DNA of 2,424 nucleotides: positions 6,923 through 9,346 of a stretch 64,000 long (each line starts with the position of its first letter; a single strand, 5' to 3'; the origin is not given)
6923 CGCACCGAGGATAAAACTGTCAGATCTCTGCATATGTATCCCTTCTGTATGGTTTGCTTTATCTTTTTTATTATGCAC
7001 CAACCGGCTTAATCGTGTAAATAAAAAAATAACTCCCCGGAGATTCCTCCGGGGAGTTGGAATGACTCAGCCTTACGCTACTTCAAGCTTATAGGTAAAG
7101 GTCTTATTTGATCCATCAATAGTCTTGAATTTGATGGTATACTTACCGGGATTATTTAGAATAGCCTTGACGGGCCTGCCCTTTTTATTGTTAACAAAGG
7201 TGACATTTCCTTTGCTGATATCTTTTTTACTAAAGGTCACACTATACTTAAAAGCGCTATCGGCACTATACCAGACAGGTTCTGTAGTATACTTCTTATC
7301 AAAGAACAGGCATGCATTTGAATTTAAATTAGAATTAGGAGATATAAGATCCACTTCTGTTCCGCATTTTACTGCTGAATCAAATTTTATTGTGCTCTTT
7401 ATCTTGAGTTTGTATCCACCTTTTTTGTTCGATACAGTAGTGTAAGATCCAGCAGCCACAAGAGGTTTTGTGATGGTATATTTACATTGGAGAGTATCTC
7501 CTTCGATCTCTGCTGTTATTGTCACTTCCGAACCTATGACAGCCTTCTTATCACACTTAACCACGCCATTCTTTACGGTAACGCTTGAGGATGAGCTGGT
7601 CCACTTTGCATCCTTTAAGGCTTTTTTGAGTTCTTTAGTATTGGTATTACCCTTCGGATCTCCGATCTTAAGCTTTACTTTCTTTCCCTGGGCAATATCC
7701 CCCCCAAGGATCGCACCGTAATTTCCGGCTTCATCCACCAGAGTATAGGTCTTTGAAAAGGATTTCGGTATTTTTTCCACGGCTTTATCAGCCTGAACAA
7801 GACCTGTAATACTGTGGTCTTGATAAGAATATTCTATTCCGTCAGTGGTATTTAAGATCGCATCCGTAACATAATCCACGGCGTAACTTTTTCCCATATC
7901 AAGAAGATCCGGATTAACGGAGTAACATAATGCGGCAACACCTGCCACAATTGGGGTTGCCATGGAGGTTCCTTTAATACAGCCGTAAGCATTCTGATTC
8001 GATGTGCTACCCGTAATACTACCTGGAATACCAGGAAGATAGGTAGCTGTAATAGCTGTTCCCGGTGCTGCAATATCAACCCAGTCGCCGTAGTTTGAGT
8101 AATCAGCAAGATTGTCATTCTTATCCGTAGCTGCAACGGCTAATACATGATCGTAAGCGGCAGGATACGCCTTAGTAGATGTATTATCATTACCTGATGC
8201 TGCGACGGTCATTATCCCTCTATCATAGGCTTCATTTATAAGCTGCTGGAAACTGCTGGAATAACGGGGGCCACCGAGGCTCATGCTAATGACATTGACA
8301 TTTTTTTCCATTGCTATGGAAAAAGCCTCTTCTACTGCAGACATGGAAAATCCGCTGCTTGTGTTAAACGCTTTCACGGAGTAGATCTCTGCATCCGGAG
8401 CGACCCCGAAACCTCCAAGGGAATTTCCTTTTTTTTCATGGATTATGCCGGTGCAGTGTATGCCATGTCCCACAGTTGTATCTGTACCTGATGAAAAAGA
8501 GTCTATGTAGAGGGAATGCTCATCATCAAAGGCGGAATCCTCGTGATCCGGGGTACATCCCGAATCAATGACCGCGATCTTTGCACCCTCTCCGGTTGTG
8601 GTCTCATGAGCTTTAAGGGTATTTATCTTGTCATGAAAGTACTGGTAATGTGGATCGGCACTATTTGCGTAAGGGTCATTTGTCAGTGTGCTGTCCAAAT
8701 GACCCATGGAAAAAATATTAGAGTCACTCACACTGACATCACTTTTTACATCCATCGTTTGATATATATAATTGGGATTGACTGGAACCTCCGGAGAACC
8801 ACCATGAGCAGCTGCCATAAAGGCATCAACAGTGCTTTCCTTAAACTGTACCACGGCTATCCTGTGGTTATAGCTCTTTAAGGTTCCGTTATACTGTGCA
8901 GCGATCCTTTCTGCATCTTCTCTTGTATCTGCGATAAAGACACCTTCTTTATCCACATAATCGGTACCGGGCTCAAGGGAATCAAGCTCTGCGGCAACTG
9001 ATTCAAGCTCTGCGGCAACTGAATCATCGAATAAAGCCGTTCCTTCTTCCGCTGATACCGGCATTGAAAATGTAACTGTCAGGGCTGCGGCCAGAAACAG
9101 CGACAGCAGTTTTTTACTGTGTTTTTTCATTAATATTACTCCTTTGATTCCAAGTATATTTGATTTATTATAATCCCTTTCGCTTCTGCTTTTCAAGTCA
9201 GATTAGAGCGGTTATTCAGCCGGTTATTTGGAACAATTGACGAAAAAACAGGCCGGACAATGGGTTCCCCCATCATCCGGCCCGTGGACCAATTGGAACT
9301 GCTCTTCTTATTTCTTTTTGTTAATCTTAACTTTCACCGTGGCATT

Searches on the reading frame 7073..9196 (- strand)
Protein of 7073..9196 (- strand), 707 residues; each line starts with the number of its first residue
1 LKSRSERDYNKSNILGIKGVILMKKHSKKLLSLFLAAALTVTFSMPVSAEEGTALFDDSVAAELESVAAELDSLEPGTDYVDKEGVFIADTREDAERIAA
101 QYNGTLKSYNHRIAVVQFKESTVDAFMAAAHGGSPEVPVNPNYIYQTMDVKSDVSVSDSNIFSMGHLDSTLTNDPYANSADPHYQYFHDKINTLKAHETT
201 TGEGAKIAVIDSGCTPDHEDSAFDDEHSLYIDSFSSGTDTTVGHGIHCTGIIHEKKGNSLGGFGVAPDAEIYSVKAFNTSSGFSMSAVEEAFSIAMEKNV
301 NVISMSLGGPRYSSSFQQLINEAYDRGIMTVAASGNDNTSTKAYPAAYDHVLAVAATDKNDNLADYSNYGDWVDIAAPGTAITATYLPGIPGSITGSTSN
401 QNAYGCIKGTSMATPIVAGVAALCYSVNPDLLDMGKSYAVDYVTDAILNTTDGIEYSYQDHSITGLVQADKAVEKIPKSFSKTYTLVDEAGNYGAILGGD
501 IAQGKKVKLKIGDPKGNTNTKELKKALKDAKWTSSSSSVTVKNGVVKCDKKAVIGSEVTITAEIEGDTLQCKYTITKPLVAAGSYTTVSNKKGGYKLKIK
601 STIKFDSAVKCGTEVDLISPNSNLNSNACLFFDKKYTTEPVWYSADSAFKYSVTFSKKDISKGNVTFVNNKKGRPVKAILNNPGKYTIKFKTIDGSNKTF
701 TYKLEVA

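Call 82: search_protein_families(library=pfam, proteins=[window:7073-9196:-], max_evalue=0.00001)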
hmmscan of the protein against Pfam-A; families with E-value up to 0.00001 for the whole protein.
window:7073-9196:- (707 aa): 1 family
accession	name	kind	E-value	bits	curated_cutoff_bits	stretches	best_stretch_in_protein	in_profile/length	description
PF00082.27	Peptidase_S8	-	2.7e-47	161.9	21.8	1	202-451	1-273/288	Subtilase family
